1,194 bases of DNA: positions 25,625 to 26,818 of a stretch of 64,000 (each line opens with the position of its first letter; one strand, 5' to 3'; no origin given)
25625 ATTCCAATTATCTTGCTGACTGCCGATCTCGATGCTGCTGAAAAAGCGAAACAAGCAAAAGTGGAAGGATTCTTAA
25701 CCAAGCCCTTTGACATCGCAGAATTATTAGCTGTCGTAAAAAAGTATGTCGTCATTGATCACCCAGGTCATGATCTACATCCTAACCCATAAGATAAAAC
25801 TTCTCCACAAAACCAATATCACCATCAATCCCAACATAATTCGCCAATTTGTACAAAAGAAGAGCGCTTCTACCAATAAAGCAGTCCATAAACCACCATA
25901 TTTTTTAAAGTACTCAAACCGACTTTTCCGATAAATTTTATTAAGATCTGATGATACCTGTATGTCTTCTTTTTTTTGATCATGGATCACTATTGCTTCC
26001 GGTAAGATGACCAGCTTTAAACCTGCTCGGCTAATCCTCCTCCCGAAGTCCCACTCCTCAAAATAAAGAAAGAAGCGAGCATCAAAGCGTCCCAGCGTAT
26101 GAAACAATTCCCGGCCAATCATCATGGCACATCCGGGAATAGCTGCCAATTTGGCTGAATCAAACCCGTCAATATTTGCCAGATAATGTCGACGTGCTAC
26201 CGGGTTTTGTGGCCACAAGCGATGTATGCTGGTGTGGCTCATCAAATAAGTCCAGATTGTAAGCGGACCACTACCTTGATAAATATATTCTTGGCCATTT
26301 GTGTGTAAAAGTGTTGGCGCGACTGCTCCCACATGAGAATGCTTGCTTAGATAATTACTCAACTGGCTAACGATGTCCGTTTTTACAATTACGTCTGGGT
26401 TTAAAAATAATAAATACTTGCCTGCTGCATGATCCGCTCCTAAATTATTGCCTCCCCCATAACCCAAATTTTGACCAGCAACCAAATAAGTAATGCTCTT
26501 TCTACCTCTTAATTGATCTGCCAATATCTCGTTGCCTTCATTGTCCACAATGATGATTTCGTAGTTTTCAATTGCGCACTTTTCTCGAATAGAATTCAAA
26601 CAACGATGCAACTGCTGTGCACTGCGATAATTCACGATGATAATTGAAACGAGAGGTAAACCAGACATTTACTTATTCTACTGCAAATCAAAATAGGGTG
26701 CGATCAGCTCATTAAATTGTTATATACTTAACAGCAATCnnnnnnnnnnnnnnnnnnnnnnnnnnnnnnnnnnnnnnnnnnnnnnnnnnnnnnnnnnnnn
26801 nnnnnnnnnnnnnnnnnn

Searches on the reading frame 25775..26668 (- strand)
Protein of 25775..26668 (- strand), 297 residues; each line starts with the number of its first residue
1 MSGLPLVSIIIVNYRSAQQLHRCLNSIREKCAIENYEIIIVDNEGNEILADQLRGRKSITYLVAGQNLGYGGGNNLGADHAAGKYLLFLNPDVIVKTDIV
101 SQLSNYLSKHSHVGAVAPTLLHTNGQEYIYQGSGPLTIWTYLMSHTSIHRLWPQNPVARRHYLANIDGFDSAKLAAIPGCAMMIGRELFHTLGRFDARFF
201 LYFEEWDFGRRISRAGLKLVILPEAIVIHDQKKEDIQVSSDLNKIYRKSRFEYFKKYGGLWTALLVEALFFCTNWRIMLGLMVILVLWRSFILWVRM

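Call 40: search_protein_families(library=pfam, proteins=[window:25775-26668:-], max_evalue=0.00001)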
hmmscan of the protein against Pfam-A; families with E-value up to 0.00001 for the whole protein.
window:25775-26668:- (297 aa): 3 families
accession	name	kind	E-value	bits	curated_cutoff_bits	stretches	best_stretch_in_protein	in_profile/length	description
PF00535.33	Glycos_transf_2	-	2.9e-19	70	23.3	1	8-139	1-132/168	Glycosyl transferase family 2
PF13641.12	Glyco_tranf_2_3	-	4.2e-12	47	27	1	7-233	3-215/230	Glycosyltransferase like family 2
PF10111.15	Glyco_tranf_2_2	-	6.2e-07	29.6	27.3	1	12-232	4-219/276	Glycosyltransferase like family 2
